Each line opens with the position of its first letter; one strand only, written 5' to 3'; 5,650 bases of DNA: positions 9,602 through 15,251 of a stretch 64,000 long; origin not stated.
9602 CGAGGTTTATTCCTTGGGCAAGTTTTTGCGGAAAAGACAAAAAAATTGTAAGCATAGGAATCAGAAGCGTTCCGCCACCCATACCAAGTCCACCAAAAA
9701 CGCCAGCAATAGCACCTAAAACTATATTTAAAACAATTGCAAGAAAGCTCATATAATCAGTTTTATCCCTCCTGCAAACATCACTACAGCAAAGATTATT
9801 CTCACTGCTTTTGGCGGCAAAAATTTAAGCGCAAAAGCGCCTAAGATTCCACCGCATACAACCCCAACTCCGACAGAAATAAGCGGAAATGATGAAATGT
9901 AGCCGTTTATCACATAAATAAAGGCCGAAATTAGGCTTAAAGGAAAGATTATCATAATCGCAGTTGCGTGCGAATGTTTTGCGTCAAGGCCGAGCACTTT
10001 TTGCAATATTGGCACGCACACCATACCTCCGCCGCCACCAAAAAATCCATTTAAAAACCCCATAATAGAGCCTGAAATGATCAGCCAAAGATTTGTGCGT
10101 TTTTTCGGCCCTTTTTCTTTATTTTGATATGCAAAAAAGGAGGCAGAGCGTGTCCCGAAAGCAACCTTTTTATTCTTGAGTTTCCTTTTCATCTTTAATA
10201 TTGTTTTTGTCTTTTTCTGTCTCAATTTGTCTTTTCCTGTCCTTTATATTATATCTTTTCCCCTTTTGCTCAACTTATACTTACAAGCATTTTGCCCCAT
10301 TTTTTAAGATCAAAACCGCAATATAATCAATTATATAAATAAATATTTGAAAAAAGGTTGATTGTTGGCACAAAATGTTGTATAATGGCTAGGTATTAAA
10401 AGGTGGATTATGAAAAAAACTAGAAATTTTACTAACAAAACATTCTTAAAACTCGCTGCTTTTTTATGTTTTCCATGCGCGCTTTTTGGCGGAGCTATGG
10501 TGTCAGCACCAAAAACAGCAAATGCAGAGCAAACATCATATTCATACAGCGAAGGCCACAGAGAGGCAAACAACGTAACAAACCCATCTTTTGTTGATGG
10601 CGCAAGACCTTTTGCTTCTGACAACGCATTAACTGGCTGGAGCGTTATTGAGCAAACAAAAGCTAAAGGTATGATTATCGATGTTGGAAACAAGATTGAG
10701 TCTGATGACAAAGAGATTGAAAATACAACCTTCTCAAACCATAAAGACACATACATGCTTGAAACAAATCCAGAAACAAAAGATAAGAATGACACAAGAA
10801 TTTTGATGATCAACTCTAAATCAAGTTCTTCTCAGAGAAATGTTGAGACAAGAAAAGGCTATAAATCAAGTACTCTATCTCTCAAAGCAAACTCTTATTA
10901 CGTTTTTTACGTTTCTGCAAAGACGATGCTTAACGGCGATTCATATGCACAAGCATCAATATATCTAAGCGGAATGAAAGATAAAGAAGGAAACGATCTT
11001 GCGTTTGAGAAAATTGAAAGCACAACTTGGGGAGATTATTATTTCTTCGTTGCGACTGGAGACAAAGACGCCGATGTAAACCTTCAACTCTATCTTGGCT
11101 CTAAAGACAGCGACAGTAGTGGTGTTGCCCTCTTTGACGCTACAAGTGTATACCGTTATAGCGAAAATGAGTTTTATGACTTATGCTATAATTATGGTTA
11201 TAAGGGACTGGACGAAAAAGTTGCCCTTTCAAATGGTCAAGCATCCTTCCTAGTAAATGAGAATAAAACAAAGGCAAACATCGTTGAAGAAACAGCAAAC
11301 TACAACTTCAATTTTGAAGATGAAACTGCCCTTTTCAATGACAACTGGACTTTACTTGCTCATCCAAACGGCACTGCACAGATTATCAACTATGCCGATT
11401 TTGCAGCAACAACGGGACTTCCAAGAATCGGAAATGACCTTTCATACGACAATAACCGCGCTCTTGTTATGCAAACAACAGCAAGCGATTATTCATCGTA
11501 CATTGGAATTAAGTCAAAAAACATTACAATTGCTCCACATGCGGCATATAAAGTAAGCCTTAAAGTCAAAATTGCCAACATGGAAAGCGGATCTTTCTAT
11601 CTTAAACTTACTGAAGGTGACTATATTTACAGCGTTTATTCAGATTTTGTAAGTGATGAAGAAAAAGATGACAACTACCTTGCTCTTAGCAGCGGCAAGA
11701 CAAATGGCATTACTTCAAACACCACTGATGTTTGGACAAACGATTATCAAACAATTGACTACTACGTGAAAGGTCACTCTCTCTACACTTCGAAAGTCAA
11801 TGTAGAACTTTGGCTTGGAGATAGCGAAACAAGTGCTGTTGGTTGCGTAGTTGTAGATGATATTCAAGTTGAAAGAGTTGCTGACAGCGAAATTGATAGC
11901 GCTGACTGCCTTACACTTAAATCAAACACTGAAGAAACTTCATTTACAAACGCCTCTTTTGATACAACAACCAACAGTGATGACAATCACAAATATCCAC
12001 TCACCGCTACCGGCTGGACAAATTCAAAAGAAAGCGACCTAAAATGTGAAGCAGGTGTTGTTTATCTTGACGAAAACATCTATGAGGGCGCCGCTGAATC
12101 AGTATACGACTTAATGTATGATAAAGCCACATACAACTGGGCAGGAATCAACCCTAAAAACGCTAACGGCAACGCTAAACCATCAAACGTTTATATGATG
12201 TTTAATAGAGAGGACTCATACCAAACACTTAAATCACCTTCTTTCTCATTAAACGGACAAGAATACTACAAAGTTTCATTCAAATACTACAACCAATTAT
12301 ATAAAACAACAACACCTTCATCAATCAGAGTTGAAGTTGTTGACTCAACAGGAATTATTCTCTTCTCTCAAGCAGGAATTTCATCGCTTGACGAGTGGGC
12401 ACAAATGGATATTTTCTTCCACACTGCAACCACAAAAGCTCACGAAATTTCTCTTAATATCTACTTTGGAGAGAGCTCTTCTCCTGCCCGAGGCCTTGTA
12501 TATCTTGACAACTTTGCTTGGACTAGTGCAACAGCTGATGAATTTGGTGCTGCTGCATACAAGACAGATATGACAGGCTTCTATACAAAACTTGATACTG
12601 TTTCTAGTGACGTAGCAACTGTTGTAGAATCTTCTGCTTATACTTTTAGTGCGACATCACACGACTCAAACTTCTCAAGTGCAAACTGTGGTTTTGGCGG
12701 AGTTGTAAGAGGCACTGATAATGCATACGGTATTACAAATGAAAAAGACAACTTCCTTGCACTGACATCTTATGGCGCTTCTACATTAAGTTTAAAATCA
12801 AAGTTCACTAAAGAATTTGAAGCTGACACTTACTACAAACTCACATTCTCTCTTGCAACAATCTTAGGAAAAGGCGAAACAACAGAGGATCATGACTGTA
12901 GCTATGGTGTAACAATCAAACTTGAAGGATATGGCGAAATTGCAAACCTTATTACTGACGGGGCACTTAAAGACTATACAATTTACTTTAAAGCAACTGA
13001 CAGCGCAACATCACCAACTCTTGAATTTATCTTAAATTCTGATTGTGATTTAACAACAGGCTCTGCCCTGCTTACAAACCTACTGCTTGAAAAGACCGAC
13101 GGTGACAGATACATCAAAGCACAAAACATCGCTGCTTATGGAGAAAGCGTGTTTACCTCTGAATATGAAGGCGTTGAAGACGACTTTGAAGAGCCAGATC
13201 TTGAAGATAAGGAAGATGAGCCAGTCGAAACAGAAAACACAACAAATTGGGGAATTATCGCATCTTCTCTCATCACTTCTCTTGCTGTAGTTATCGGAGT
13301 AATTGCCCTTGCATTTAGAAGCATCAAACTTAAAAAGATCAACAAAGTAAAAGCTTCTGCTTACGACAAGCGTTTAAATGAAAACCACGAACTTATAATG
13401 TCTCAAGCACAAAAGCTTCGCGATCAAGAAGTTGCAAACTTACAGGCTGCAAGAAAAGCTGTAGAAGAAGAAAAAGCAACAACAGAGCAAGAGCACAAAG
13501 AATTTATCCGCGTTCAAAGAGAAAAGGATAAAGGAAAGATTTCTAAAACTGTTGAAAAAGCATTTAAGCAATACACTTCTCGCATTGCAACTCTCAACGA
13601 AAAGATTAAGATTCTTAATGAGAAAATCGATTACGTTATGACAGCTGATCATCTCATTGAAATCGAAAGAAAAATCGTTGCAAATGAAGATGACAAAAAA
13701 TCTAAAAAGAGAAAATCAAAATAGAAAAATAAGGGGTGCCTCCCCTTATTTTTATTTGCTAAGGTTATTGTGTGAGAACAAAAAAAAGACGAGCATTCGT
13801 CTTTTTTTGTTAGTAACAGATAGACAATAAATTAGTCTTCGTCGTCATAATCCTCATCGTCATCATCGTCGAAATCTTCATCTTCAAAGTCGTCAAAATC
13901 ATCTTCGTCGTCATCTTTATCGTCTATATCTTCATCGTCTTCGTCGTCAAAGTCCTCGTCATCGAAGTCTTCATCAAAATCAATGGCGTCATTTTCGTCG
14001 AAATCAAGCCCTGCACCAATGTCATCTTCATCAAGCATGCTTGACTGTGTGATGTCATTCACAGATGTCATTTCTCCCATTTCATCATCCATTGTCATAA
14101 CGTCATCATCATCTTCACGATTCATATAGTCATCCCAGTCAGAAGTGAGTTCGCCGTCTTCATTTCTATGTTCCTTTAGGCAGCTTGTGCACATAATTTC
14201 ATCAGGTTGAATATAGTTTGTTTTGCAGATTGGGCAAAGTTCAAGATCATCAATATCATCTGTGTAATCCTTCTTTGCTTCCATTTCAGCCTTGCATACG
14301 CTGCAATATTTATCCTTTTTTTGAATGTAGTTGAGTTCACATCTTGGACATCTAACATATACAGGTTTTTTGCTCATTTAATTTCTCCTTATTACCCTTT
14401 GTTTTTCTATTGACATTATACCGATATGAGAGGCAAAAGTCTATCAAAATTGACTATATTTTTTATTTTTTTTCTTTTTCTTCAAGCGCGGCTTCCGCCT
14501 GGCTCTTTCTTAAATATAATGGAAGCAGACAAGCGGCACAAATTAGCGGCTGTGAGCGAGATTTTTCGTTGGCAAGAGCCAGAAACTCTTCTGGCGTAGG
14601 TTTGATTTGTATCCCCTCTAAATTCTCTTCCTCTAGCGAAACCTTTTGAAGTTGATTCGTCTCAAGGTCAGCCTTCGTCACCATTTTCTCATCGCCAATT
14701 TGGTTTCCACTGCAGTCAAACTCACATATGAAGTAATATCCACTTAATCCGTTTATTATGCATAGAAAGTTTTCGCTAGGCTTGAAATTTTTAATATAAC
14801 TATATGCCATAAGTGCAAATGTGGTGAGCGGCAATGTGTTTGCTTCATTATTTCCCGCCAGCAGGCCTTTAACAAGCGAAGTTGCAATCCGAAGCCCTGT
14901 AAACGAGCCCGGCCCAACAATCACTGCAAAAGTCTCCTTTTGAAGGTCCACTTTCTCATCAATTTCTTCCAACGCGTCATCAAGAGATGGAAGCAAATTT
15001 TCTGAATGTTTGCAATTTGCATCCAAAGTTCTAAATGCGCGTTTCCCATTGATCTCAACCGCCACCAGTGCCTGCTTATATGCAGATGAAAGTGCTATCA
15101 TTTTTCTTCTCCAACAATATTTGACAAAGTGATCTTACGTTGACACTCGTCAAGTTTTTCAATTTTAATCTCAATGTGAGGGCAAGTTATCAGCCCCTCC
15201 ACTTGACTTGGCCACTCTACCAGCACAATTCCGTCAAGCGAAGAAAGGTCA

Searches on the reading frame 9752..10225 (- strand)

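Call 43: search_protein_families(library=pfam, proteins=[window:9752-10225:-], max_evalue=0.001)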
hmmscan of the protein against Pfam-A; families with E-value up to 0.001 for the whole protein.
window:9752-10225:- (158 aa): 1 family
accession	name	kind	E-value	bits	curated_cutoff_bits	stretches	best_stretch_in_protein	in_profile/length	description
PF01925.25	TauE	-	1.1e-25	91.1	32.6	1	34-156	114-237/237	Sulfite exporter TauE/SafE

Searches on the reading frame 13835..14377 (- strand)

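Call 43: search_protein_families(library=pfam, proteins=[window:13835-14377:-], max_evalue=0.001)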
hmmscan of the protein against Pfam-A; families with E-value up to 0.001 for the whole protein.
window:13835-14377:- (181 aa): 1 family
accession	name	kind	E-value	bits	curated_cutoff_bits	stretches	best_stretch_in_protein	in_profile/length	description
PF12773.13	DZR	-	0.00064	20.3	27.3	0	10-66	1-44/45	Double zinc ribbon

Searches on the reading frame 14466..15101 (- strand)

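Call 43: search_protein_families(library=pfam, proteins=[window:14466-15101:-], max_evalue=0.001)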
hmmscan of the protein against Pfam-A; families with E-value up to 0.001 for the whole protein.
window:14466-15101:- (212 aa): 1 family
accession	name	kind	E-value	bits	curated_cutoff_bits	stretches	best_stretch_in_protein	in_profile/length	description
PF00814.31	TsaD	-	7.1e-09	36.2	24.8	1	28-102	25-97/264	tRNA N6-adenosine threonylcarbamoyltransferase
